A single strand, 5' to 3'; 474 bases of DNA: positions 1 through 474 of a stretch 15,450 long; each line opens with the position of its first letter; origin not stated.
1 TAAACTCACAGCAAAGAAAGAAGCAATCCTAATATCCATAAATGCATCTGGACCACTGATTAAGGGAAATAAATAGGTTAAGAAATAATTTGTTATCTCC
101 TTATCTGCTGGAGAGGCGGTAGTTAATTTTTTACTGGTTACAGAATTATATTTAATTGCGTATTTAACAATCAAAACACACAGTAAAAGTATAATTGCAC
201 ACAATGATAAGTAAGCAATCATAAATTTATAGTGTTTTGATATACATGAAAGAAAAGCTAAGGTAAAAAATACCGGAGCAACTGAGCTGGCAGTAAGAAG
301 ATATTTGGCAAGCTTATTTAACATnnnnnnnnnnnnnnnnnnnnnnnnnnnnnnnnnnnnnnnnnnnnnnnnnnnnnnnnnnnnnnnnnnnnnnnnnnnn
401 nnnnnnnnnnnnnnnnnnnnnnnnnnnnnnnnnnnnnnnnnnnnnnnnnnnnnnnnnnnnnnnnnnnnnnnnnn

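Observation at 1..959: Unrecognised AT-rich two-gene cargo in the satellite psu-cos-int variable region: candidate anti-phage module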

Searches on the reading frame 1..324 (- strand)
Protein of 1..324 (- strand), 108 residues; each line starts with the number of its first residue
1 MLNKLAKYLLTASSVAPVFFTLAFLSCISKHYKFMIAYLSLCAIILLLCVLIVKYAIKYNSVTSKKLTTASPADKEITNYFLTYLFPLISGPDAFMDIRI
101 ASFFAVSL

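Call 6: search_protein_families(library=pfam, proteins=[window:1-324:-], max_evalue=1)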
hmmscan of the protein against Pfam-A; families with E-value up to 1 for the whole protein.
window:1-324:- (108 aa): 4 families
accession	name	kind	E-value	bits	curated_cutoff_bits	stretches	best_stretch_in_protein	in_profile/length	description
PF07895.16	DUF1673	-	0.00049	20.5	30.4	1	15-90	61-137/204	Protein of unknown function (DUF1673)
PF11877.13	DUF3397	-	0.0037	17.9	25.9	1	3-69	25-90/112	Protein of unknown function (DUF3397)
PF02790.20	COX2_TM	-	0.22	12.1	22.8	1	30-71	23-64/88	Cytochrome C oxidase subunit II, transmembrane domain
PF06123.17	CreD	-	0.51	9.6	23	1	7-60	326-376/428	Inner membrane protein CreD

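Call 7: search_protein_families(library=padloc, proteins=[window:1-324:-], max_evalue=1)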
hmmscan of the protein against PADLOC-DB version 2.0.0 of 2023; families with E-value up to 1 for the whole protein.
window:1-324:- (108 aa): 7 families
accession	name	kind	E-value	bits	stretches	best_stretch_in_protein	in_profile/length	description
PDLC00216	KwaA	-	1.8e-41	140.3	1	1-108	1-108/173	Unknown function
PDLC00221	KwaA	-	9.2e-21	72.6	1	1-103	1-103/173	Unknown function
PDLC00213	KwaA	-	3.6e-06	24.7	1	32-91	48-109/197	Unknown function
PDLC00214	KwaA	-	2.7e-05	22.2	1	36-90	48-102/181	Unknown function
PDLC00208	KwaA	-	0.00015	19.5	1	32-90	42-101/190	Unknown function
PDLC00217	KwaA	-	0.0084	13.7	1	7-90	8-105/193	Unknown function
PDLC00210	KwaA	-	0.029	12.5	1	3-90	3-90/169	Unknown function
